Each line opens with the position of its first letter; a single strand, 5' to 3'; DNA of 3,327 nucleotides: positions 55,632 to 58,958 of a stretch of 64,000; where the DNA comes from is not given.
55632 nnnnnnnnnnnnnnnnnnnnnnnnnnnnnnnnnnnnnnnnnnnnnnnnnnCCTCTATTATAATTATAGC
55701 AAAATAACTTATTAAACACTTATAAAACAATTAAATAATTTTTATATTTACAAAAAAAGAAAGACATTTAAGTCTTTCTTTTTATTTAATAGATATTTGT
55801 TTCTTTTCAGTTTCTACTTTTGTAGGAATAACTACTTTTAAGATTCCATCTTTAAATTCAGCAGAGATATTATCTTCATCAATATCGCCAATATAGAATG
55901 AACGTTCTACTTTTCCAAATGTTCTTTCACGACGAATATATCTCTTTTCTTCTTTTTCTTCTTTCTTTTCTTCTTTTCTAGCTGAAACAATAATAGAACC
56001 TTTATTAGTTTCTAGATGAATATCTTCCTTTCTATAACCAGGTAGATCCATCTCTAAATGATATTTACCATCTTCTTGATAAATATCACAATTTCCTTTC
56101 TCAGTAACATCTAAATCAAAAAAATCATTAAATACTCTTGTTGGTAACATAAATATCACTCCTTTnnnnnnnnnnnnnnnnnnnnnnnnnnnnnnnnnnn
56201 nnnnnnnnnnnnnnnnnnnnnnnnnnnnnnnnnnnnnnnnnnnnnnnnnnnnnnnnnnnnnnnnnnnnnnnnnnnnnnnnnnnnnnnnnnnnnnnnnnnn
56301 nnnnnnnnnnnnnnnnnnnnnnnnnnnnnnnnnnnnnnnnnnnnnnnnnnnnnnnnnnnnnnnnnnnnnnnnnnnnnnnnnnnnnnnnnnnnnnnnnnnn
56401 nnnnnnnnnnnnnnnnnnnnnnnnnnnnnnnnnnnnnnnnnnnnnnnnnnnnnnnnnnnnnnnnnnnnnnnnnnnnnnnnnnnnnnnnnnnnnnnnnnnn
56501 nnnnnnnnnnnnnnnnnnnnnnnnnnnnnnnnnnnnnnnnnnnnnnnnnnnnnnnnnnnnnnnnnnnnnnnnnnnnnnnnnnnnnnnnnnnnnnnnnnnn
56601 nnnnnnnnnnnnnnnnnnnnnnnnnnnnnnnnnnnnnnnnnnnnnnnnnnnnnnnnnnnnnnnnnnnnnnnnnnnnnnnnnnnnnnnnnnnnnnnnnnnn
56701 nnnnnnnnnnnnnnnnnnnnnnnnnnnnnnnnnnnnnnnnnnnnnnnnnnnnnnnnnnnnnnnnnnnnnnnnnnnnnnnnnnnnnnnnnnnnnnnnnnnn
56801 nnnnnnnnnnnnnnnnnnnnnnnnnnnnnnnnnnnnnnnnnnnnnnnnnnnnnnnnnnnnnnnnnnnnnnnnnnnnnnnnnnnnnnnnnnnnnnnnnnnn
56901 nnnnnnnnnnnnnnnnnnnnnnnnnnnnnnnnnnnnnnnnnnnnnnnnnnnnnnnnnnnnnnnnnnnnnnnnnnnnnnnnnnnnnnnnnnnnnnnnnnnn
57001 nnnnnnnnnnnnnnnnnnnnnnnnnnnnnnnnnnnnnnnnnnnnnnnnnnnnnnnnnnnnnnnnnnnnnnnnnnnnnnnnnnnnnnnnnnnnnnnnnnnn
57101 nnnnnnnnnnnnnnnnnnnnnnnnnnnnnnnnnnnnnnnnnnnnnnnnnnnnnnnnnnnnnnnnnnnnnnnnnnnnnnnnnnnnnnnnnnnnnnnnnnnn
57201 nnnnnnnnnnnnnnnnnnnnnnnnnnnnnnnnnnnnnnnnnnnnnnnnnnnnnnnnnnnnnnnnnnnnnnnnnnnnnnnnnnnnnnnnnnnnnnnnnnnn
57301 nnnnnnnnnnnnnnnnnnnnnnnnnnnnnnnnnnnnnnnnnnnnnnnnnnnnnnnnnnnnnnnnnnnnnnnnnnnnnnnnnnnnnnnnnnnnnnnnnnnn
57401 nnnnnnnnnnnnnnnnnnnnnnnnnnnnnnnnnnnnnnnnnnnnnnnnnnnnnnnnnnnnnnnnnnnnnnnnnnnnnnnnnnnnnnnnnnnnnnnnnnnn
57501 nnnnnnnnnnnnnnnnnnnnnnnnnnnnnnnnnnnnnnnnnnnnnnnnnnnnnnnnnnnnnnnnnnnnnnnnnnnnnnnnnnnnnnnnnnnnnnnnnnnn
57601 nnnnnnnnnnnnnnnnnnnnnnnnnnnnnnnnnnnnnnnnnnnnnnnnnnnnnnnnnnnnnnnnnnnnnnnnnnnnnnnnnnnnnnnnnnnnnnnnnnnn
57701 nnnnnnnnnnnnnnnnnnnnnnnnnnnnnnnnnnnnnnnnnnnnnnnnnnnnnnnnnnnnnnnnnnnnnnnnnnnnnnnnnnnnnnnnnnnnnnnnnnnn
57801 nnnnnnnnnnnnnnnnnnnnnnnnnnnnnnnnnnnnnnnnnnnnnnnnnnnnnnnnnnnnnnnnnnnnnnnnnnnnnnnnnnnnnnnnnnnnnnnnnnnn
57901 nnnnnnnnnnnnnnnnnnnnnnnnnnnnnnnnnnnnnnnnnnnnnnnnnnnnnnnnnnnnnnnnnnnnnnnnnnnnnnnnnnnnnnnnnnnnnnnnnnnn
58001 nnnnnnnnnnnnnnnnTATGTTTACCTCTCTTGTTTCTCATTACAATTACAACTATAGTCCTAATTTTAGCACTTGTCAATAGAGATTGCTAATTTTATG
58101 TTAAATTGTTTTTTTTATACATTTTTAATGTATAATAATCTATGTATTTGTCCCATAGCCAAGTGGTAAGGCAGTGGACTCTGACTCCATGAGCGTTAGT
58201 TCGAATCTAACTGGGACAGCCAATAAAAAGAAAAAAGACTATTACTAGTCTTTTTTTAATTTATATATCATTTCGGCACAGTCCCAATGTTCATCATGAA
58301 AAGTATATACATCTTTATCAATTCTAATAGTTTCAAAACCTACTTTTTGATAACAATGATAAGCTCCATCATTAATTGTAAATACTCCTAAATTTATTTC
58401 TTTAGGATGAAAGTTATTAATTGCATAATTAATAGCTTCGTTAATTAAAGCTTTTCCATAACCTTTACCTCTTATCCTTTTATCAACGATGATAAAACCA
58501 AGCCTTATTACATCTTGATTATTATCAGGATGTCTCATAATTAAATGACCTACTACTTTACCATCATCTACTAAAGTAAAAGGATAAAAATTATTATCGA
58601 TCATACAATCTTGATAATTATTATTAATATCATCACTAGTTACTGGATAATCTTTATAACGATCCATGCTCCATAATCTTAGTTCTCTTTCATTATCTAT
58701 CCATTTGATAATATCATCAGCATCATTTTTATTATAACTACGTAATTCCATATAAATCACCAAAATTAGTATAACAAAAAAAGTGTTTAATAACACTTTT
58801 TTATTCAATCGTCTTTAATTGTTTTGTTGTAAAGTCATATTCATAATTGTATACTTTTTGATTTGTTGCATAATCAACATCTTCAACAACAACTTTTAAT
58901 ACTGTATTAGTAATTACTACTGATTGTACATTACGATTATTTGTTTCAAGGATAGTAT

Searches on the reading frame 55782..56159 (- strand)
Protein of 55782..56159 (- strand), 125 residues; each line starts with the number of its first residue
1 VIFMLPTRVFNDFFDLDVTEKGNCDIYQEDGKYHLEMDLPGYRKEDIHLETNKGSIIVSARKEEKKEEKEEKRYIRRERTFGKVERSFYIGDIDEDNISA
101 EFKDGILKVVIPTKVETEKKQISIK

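Call 60: search_protein_families(library=pfam, proteins=[window:55782-56159:-], max_evalue=0.001)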
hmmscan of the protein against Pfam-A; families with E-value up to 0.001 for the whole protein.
window:55782-56159:- (125 aa): 2 families
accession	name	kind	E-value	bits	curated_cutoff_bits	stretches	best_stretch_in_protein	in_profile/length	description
PF00011.27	HSP20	-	1.9e-18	66.9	20.8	1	25-124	1-101/102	Hsp20/alpha crystallin family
PF17886.7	ArsA_HSP20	-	1.5e-05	24.9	22.5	0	30-64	1-35/63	HSP20-like domain found in ArsA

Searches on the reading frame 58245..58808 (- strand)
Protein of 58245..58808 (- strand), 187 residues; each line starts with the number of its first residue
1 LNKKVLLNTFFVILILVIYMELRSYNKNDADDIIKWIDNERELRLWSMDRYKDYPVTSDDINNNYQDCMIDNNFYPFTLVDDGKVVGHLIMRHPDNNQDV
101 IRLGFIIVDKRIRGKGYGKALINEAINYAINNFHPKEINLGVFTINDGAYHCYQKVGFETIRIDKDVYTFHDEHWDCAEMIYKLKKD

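Call 60: search_protein_families(library=pfam, proteins=[window:58245-58808:-], max_evalue=0.001)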
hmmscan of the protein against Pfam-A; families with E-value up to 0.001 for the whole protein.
window:58245-58808:- (187 aa): 7 families
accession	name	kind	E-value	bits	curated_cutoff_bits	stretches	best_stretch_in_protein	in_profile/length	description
PF00583.31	Acetyltransf_1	-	2.5e-17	63.6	20.7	1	48-158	10-116/116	Acetyltransferase (GNAT) family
PF13420.13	Acetyltransf_4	-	1.4e-11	45.1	24.3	1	22-176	1-152/155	Acetyltransferase (GNAT) domain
PF13508.13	Acetyltransf_7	-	9.8e-11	42.3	27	1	78-159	7-83/84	Acetyltransferase (GNAT) domain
PF13302.13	Acetyltransf_3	-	1.4e-10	42.5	25.4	1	21-159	3-138/138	Acetyltransferase (GNAT) domain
PF13673.13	Acetyltransf_10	-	2.5e-10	40.9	23.6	1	66-161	23-110/128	Acetyltransferase (GNAT) domain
PF08445.16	FR47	-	6.6e-05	23.3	22.1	1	101-161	22-80/86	FR47-like protein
PF14542.12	Acetyltransf_CG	-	0.0004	20.9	30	1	83-130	9-54/80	GCN5-related N-acetyl-transferase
